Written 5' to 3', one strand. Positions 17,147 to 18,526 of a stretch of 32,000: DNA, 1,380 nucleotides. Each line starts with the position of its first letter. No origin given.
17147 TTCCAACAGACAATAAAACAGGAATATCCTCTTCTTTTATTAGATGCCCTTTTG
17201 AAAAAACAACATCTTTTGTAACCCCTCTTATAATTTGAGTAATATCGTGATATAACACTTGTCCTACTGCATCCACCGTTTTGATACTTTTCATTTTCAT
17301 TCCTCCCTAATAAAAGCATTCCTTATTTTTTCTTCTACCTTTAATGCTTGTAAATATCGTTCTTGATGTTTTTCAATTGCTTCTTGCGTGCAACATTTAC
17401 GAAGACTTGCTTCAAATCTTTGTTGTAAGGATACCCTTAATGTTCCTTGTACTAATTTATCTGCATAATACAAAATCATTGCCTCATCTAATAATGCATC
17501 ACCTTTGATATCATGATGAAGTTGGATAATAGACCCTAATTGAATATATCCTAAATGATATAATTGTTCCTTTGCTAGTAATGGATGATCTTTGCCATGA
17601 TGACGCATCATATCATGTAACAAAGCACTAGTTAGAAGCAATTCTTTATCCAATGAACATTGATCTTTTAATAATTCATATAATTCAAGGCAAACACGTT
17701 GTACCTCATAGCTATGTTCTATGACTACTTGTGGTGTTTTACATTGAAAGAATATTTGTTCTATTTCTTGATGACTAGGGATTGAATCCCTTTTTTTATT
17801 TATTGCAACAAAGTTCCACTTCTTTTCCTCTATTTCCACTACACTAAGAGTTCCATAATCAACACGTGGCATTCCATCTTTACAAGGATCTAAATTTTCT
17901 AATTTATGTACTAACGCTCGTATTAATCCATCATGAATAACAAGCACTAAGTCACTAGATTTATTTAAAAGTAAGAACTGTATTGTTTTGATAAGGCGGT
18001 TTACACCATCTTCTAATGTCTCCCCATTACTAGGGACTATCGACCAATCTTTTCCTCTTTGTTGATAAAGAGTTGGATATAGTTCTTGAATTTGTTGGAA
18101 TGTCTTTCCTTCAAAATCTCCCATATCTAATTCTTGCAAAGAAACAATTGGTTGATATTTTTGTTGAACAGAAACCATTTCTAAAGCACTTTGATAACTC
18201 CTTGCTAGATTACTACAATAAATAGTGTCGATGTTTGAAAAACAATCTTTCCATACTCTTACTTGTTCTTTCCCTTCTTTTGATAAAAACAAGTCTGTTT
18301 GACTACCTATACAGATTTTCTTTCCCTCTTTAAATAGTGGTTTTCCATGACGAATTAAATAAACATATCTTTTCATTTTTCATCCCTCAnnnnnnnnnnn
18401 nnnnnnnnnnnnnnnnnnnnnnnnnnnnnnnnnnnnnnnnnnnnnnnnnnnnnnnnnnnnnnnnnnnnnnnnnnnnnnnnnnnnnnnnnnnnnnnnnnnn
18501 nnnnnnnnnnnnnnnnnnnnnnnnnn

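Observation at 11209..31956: Self-contained molybdenum island: two diverged NAD(P)H-linked XDH-family hydroxylase modules plus a dedicated, partly unexplained cofactor-maturation and molybdate-import operon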

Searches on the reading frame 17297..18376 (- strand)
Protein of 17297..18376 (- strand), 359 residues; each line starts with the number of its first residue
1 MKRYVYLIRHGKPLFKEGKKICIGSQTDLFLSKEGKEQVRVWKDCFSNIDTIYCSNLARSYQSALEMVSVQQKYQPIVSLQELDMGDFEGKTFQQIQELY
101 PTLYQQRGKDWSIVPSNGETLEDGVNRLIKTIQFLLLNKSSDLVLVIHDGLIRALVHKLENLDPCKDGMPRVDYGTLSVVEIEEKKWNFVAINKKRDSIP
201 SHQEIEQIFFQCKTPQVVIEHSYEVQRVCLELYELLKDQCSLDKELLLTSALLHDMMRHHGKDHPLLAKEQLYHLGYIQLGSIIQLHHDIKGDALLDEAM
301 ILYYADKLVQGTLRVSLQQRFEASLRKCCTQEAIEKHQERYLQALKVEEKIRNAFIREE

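Call 4: search_protein_families(library=pfam, proteins=[window:17297-18376:-])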
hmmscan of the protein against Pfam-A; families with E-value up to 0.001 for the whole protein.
window:17297-18376:- (359 aa): 2 families
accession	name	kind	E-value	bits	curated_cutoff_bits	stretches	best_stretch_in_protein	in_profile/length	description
PF00300.27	His_Phos_1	-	3.2e-32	112.2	21.7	1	5-194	1-193/194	Histidine phosphatase superfamily (branch 1)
PF01966.28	HD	-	3.8e-08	34.1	22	1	218-308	1-113/116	HD domain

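Call 6: search_protein_families(library=ncbifam, proteins=[window:17297-18376:-], max_evalue=0.00001)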
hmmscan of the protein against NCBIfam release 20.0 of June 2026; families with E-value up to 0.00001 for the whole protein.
window:17297-18376:- (359 aa): 12 families
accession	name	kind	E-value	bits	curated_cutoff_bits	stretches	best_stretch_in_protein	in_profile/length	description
NF045665.1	NTPtran_DVU1551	equivalog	1e-31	110.3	315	1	164-354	164-357/359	DVU_1551 family NTP transferase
TIGR03162.1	ribazole_cobC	equivalog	1.8e-26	92.6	162.9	1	5-174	1-170/176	alpha-ribazole phosphatase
NF011580.0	PRK15004.1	equivalog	2.5e-16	60.3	250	1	5-196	3-197/203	adenosylcobalamin/alpha-ribazole phosphatase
NF005567.0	PRK07238.1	equivalog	4.5e-15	55.8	326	1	5-158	180-336/378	bifunctional RNase H/acid phosphatase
NF045917.1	PhserinePhPspA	equivalog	2.6e-10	40.3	350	1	25-191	22-193/211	phosphoserine phosphatase PspA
NF038349.1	dPGM_arch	equivalog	4e-09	36.6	225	1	6-190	2-178/194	2,3-diphosphoglycerate-dependent phosphoglycerate mutase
NF009994.0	PRK13463.1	equivalog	1.3e-07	31.6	277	1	1-186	1-190/203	phosphoserine phosphatase 1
NF002217.0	PRK01112.1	equivalog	1.7e-07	30.9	320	0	6-86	5-86/228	2,3-bisphosphoglycerate-dependent phosphoglycerate mutase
NF009993.0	PRK13462.1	equivalog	8.2e-07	28.9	226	1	5-162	8-161/203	acid phosphatase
TIGR00295.1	TIGR00295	hypoth_equivalog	1.1e-06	28.5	172.35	0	208-278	4-77/164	TIGR00295 family protein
TIGR00277.1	HDIG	domain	1.5e-06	28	27.6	1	216-296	3-65/84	HDIG domain-containing metalloprotein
NF002901.0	PRK03482.1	equivalog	2.1e-06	27.5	261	1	4-187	3-189/215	2,3-diphosphoglycerate-dependent phosphoglycerate mutase GpmB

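Call 59: find_homologous_proteins(query=window:17297-18376:-)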
Query window:17297-18376:- (359 aa): 60 proteins with E <= 0.001 among 2465 candidates.
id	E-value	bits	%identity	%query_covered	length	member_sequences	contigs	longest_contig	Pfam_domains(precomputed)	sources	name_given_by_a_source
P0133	6.1e-236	800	99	100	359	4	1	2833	PF01966.29,PF00300.28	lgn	-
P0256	3.3e-87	311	45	98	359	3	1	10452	PF01966.29,PF00300.28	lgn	-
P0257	5.8e-65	238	36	97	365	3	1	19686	PF01966.29,PF00300.28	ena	-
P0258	8.6e-58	214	36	98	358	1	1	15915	PF01966.29,PF00300.28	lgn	-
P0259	4.6e-47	179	34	99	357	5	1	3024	PF01966.29,PF00300.28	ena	-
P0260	4.8e-47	179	34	97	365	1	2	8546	PF01966.29,PF00300.28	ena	-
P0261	1.1e-44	171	34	97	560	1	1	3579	PF01966.29,PF12804.14,PF00300.28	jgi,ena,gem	-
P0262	7.2e-44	168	31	97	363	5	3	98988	PF01966.29,PF00300.28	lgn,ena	-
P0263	9.7e-44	168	32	97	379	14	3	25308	PF01966.29,PF00300.28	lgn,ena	-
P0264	1.0e-43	168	32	97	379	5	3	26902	PF01966.29,PF00300.28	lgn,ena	-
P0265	2.9e-42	163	34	94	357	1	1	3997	PF01966.29,PF00300.28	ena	-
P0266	1.5e-41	161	32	97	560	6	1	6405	PF01966.29,PF12804.14,PF00300.28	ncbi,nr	ncbi:MAG: histidine phosphatase family protein [Clostridia bacterium]|nr:histidine phosphatase famil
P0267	3.2e-41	160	33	96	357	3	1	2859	PF01966.29,PF00300.28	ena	-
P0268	6.0e-41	159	33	97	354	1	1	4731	PF01966.29,PF00300.28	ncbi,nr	ncbi:MAG: histidine phosphatase family protein [Oscillospiraceae bacterium]|nr:histidine phosphatase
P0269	9.2e-41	158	31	98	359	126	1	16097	PF01966.29,PF00300.28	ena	-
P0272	3.9e-40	156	33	96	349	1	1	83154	PF01966.29,PF00300.28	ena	-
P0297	6.6e-32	129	29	97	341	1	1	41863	PF01966.29,PF00300.28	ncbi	-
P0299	1.3e-30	125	35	45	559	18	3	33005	PF01966.29,PF12804.14,PF00300.28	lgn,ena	-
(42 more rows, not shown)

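Call 60: find_encoding_contigs(protein=P0299, flank=8000, max_places=1)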
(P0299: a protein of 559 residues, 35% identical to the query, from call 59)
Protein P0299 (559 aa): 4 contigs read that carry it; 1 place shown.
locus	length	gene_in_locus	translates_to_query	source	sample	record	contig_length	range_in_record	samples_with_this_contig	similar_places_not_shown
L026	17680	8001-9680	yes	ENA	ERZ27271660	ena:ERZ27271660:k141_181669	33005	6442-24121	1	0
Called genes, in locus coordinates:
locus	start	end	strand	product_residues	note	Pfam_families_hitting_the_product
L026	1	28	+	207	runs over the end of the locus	PF00578:AhpC-TSA, PF08534:Redoxin, PF00085:Thioredoxin (weak), PF13098:Thioredoxin_2, PF13905:Thioredoxin_8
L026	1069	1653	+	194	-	PF00625:Guanylate_kin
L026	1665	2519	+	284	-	PF13177:DNA_pol3_delta2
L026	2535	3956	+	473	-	PF04468:PSP1, PF28472:PSP1_3rd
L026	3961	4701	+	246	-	PF05175:MTS, PF05971:Methyltransf_10 (weak), PF13847:Methyltransf_31, PF08241:Methyltransf_11 (weak), PF08242:Methyltransf_12 (faint), PF13649:Methyltransf_25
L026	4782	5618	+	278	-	PF00590:TP_methylase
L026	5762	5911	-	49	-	-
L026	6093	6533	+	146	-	PF01970:TctA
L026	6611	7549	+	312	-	PF00483:NTP_transferase (weak), PF12804:NTP_transf_3, PF00126:HTH_1 (weak)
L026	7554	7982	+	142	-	PF09719:C_GCAxxG_C_C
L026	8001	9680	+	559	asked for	PF00300:His_Phos_1, PF12804:NTP_transf_3, PF01966:HD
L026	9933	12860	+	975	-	PF00111:Fer2, PF13085:Fer2_3 (faint), PF01799:Fer2_2, PF01315:Ald_Xan_dh_C, PF02738:MoCoBD_1, PF20256:MoCoBD_2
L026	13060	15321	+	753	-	PF14691:Fer4_20, PF01266:DAO (weak), PF13450:NAD_binding_8, PF13183:Fer4_8 (weak), PF13534:Fer4_17, PF02754:CCG (weak)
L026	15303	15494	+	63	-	PF24292:DUF7479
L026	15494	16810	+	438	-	PF23545:Zn_ribbon_HMPTM, PF04055:Radical_SAM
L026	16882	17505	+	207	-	PF07021:MetW, PF13489:Methyltransf_23, PF01209:Ubie_methyltran (faint), PF05148:Methyltransf_8 (faint), PF13847:Methyltransf_31, PF08241:Methyltransf_11, PF08242:Methyltransf_12 (weak), PF13649:Methyltransf_25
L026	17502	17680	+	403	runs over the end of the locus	PF00501:AMP-binding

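Call 61: find_encoding_contigs(protein=P0262, flank=8000, max_places=1)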
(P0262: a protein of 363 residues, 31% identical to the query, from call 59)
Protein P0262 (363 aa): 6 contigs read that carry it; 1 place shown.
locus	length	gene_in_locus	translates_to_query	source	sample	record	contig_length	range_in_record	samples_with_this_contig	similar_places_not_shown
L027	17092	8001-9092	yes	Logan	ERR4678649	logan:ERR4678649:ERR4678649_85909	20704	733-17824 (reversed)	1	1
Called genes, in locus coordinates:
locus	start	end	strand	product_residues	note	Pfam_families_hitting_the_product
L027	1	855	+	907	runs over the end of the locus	PF00111:Fer2 (weak), PF01799:Fer2_2, PF01315:Ald_Xan_dh_C, PF02738:MoCoBD_1, PF20256:MoCoBD_2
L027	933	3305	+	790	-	PF14691:Fer4_20, PF01266:DAO, PF01593:Amino_oxidase, PF01946:Thi4 (weak), PF07992:Pyr_redox_2 (weak), PF13450:NAD_binding_8, PF13183:Fer4_8, PF13534:Fer4_17, +2 more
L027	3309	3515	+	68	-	PF24292:DUF7479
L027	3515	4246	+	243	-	PF01209:Ubie_methyltran (weak), PF13489:Methyltransf_23, PF13847:Methyltransf_31, PF08241:Methyltransf_11, PF08242:Methyltransf_12, PF13649:Methyltransf_25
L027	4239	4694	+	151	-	PF09719:C_GCAxxG_C_C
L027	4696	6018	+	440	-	PF23545:Zn_ribbon_HMPTM, PF04055:Radical_SAM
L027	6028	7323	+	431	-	PF00501:AMP-binding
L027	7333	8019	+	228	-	PF12804:NTP_transf_3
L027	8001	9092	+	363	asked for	PF00300:His_Phos_1, PF01966:HD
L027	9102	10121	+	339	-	PF02625:XdhC_CoxI, PF13478:XdhC_C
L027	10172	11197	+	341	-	PF00994:MoCF_biosynth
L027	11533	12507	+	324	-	PF04055:Radical_SAM, PF13353:Fer4_12, PF06463:Mob_synth_C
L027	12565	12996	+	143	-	PF03473:MOSC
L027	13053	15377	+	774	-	PF00708:Acylphosphatase, PF07503:zf-HYPF, PF01300:Sua5_yciO_yrdC, PF17788:HypF_C, PF22521:HypF_C_2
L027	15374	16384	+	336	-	PF00586:AIRS, PF02769:AIRS_C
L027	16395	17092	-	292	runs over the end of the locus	PF06719:AraC_N, PF00165:HTH_AraC, PF12833:HTH_18, PF00165:HTH_AraC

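Call 62: find_encoding_contigs(protein=P0272, flank=8000, max_places=1)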
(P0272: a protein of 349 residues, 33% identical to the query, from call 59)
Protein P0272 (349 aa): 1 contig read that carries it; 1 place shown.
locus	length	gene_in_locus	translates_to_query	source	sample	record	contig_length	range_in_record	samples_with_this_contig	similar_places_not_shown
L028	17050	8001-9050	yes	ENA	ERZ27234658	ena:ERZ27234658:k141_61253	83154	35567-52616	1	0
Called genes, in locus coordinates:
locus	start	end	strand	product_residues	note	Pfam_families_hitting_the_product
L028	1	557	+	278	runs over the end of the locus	PF21302:Zn_ribbon_RlmA, PF08241:Methyltransf_11 (faint), PF13649:Methyltransf_25 (weak)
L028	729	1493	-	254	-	PF01471:PG_binding_1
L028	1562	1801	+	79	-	-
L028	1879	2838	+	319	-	PF09991:DUF2232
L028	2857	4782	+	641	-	PF24898:GGDEF_GdpP, PF01368:DHH, PF02272:DHHA1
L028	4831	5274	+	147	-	PF01281:Ribosomal_L9_N, PF03948:Ribosomal_L9_C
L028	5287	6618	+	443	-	PF00772:DnaB, PF13481:AAA_25, PF03796:DnaB_C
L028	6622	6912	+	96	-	PF09860:DUF2087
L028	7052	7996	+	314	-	PF12804:NTP_transf_3, PF00126:HTH_1 (weak)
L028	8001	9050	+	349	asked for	PF00300:His_Phos_1, PF01966:HD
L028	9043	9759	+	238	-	PF05175:MTS (weak), PF05958:tRNA_U5-meth_tr (faint), PF13847:Methyltransf_31 (weak), PF08241:Methyltransf_11 (weak), PF13649:Methyltransf_25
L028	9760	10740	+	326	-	PF02625:XdhC_CoxI, PF13478:XdhC_C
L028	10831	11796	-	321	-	-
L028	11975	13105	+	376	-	PF00990:GGDEF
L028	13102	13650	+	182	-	PF08281:Sigma70_r4_2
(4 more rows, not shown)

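Call 63: find_encoding_contigs(protein=P0297, flank=8000, max_places=1)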
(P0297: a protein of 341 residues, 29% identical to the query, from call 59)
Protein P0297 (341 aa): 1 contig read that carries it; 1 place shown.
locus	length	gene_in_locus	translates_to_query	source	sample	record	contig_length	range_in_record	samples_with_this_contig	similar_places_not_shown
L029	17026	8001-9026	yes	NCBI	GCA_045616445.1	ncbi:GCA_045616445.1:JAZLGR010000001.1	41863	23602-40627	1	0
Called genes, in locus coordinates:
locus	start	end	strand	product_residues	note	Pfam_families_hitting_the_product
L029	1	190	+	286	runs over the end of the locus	PF00941:FAD_binding_5, PF03450:CO_deh_flav_C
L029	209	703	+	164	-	PF00111:Fer2, PF13085:Fer2_3 (weak), PF01799:Fer2_2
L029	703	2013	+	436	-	PF01315:Ald_Xan_dh_C, PF02738:MoCoBD_1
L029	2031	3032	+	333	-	PF20256:MoCoBD_2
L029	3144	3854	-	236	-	PF00392:GntR, PF07840:FadR_C, PF07729:FCD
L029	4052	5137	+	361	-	PF13483:Lactamase_B_3 (weak), PF12706:Lactamase_B_2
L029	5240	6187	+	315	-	PF02737:3HCDH_N, PF00725:3HCDH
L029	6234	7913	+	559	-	PF00920:ILVD_EDD_N, PF24877:ILV_EDD_C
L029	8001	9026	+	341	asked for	PF00300:His_Phos_1, PF01966:HD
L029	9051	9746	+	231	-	PF00528:BPD_transp_1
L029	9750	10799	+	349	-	PF02463:SMC_N (faint), PF00005:ABC_tran, PF13304:AAA_21 (faint)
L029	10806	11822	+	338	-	PF13478:XdhC_C, PF02625:XdhC_CoxI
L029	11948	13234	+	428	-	PF02403:Seryl_tRNA_N, PF00587:tRNA-synt_2b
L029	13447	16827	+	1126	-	PF07470:Glyco_hydro_88, PF16569:GramPos_pilinBB, PF17802:SpaA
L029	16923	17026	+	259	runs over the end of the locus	PF01522:Polysacc_deac_1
